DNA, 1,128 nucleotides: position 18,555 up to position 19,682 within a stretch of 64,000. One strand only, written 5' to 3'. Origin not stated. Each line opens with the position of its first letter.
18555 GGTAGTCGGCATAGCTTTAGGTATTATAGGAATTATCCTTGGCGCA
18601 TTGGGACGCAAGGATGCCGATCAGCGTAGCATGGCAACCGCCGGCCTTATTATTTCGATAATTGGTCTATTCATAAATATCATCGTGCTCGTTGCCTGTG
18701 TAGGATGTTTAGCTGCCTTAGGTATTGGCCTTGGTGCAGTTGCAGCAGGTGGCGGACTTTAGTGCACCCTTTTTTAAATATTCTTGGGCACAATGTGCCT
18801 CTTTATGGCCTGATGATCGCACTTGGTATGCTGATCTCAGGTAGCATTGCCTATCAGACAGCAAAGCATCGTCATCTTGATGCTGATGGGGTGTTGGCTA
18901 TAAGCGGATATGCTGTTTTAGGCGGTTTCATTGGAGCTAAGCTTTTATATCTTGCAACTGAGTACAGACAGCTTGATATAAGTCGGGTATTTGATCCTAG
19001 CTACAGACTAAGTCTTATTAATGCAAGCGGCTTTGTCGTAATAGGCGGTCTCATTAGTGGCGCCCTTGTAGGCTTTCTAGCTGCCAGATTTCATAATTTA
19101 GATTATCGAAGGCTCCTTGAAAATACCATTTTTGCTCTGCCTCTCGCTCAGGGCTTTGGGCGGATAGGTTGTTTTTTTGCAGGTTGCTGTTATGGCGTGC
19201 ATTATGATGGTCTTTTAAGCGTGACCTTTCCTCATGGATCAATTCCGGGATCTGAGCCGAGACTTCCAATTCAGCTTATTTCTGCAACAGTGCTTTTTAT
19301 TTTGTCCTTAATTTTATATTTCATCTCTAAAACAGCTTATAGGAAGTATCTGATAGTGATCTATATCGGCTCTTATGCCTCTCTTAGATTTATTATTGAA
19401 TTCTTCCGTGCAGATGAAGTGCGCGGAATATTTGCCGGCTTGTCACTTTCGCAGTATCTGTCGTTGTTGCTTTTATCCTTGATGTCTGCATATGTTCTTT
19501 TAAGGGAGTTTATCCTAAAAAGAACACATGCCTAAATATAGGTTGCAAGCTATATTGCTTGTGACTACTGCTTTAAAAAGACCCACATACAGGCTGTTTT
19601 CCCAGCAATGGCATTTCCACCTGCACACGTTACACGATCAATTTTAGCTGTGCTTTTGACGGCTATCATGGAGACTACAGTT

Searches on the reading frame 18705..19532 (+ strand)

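Call 3: search_protein_families(library=pfam, proteins=[window:18705-19532:+], max_evalue=0.01)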
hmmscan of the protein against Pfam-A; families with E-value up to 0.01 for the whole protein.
window:18705-19532:+ (276 aa): 1 family
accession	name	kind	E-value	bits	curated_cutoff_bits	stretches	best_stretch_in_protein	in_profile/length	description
PF01790.23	LGT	-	1e-38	133.5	24.9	1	25-262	5-236/240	Prolipoprotein diacylglyceryl transferase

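Call 4: search_protein_families(library=ncbifam, proteins=[window:18705-19532:+], max_evalue=0.01)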
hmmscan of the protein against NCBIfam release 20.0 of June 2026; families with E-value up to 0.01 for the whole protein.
window:18705-19532:+ (276 aa): 8 families
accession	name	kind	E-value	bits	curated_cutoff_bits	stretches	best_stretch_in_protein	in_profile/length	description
NF000778.0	PRK00052.3-4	equivalog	9.2e-51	172.9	334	1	25-259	7-236/252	prolipoprotein diacylglyceryl transferase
TIGR00544.1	lgt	equivalog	1.8e-20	73.5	118.9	1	27-257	17-259/280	prolipoprotein diacylglyceryl transferase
NF000777.0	PRK00052.3-2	equivalog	1.5e-11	44.4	558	1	103-237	107-246/310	prolipoprotein diacylglyceryl transferase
NF000784.0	PRK00052.4-5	subfamily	5e-10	39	409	1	23-160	5-137/298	prolipoprotein diacylglyceryl transferase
NF000779.0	PRK00052.3-5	equivalog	7.5e-10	39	405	1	30-237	17-208/257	prolipoprotein diacylglyceryl transferase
NF009611.0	PRK13108.1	equivalog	5e-05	22.4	636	1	33-164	25-155/476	prolipoprotein diacylglyceryl transferase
NF000775.0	PRK00052.2-5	equivalog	0.0007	19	428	0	172-260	175-270/288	prolipoprotein diacylglyceryl transferase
NF000780.0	PRK00052.4-1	equivalog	0.0029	16.9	547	1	26-164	25-161/327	prolipoprotein diacylglyceryl transferase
